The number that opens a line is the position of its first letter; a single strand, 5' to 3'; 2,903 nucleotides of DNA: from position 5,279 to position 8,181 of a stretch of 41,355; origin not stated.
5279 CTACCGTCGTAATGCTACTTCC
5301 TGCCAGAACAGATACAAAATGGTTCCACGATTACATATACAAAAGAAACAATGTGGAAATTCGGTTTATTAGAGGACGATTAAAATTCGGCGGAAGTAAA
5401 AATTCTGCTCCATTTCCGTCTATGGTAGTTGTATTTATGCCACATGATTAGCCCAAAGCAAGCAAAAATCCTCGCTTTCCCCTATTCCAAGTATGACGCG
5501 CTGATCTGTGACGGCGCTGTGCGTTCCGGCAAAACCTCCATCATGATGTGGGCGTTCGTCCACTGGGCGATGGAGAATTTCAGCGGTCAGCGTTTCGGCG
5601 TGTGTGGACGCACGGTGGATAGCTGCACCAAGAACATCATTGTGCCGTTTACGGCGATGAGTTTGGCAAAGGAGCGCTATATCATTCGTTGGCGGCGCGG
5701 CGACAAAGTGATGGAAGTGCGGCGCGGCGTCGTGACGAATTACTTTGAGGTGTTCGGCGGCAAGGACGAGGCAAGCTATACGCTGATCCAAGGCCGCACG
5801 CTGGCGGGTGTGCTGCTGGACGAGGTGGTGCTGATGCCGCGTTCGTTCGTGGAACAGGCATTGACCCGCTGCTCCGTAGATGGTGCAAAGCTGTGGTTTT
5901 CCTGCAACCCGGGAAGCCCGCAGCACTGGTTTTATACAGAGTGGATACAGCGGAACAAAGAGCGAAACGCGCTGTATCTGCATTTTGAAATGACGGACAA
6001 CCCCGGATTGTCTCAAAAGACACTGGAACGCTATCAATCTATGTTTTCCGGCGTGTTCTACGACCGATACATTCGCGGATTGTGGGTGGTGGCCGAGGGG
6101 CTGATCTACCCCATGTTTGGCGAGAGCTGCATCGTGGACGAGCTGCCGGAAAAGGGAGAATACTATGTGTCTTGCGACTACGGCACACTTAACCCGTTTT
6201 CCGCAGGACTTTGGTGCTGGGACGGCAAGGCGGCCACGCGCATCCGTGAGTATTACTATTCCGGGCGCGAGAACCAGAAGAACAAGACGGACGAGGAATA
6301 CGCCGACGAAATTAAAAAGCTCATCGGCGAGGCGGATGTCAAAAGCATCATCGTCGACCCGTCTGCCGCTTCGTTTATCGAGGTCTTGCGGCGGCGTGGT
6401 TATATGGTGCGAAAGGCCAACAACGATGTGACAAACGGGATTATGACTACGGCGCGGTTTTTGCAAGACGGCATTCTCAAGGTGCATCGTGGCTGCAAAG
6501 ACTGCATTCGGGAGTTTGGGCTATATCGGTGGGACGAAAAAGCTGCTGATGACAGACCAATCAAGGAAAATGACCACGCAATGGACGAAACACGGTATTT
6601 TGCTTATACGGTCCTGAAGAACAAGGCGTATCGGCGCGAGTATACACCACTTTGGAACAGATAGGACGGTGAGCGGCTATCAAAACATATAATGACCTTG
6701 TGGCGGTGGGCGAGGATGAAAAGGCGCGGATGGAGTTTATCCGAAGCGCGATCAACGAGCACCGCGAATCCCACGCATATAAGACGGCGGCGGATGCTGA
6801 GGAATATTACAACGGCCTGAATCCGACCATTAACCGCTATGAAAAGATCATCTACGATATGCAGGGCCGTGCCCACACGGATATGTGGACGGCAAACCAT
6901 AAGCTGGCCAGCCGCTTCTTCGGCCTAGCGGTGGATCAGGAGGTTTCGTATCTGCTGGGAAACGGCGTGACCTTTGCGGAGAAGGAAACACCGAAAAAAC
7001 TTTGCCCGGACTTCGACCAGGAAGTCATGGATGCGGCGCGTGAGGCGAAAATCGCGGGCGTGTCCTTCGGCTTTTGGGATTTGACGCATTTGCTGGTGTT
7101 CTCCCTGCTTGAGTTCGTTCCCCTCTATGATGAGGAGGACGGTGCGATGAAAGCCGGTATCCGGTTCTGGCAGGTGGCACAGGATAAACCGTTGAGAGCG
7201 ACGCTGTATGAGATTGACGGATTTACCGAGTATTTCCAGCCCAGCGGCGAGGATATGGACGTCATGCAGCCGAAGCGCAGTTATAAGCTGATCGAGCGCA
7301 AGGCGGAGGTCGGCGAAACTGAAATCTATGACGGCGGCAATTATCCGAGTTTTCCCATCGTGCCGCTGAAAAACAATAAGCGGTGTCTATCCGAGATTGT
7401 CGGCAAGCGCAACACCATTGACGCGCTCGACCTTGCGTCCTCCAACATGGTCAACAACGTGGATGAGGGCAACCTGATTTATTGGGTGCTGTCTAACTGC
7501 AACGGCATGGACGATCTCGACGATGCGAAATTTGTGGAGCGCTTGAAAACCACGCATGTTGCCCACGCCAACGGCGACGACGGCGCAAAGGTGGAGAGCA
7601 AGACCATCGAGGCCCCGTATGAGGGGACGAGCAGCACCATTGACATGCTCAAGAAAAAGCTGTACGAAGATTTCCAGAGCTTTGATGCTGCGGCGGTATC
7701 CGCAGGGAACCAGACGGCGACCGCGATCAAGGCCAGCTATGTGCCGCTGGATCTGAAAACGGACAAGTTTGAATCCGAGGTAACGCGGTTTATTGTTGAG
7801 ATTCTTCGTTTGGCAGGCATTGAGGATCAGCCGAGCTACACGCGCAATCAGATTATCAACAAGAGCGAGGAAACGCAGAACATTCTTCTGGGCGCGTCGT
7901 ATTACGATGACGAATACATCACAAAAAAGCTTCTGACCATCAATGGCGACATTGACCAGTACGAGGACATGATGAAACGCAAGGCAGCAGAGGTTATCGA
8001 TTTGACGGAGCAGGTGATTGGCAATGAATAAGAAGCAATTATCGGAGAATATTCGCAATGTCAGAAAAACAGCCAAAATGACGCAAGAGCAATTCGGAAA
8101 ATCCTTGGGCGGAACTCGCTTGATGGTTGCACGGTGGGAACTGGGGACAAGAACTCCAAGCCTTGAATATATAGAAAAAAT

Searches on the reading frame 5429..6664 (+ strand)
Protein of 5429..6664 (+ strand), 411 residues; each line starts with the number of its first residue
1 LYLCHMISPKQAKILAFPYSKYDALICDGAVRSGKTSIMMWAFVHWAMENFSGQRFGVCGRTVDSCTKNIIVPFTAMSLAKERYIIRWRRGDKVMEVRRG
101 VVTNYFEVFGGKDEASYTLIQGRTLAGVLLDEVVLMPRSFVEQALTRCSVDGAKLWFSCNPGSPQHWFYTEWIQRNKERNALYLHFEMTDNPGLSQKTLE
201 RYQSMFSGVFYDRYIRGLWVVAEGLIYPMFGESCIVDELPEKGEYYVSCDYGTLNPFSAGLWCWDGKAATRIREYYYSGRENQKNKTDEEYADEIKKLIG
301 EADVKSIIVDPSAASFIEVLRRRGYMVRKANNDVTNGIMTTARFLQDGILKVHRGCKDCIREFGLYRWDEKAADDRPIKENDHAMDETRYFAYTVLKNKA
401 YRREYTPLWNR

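Call 109: search_protein_families(library=phrogs, proteins=[window:5429-6664:+], max_evalue=0.00001)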
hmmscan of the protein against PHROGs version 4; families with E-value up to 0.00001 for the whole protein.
window:5429-6664:+ (411 aa): 6 families
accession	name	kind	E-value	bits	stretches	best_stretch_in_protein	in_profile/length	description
phrog_2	-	head and packaging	4.9e-51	175.4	1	8-399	267-596/807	terminase large subunit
phrog_10250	-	head and packaging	9.7e-45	154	1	203-399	2-219/228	terminase large subunit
phrog_5653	-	head and packaging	9.9e-27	94.9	1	217-401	1-186/199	terminase large subunit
phrog_6672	-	head and packaging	4.8e-18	66.1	1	291-402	19-136/145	terminase large subunit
phrog_979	-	head and packaging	9.8e-08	32.1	1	4-174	151-315/642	terminase large subunit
phrog_3717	-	head and packaging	3e-07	31.2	1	26-253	27-260/277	terminase large subunit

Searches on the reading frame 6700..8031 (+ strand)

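Call 109: search_protein_families(library=phrogs, proteins=[window:6700-8031:+], max_evalue=0.00001)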
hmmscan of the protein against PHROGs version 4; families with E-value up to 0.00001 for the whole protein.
window:6700-8031:+ (443 aa): 2 families
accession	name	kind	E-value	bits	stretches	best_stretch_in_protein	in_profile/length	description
phrog_64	-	head and packaging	2.1e-45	156.2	1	9-433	73-499/547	portal protein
phrog_9064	-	head and packaging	6.3e-09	36.8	1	239-371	10-136/228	portal protein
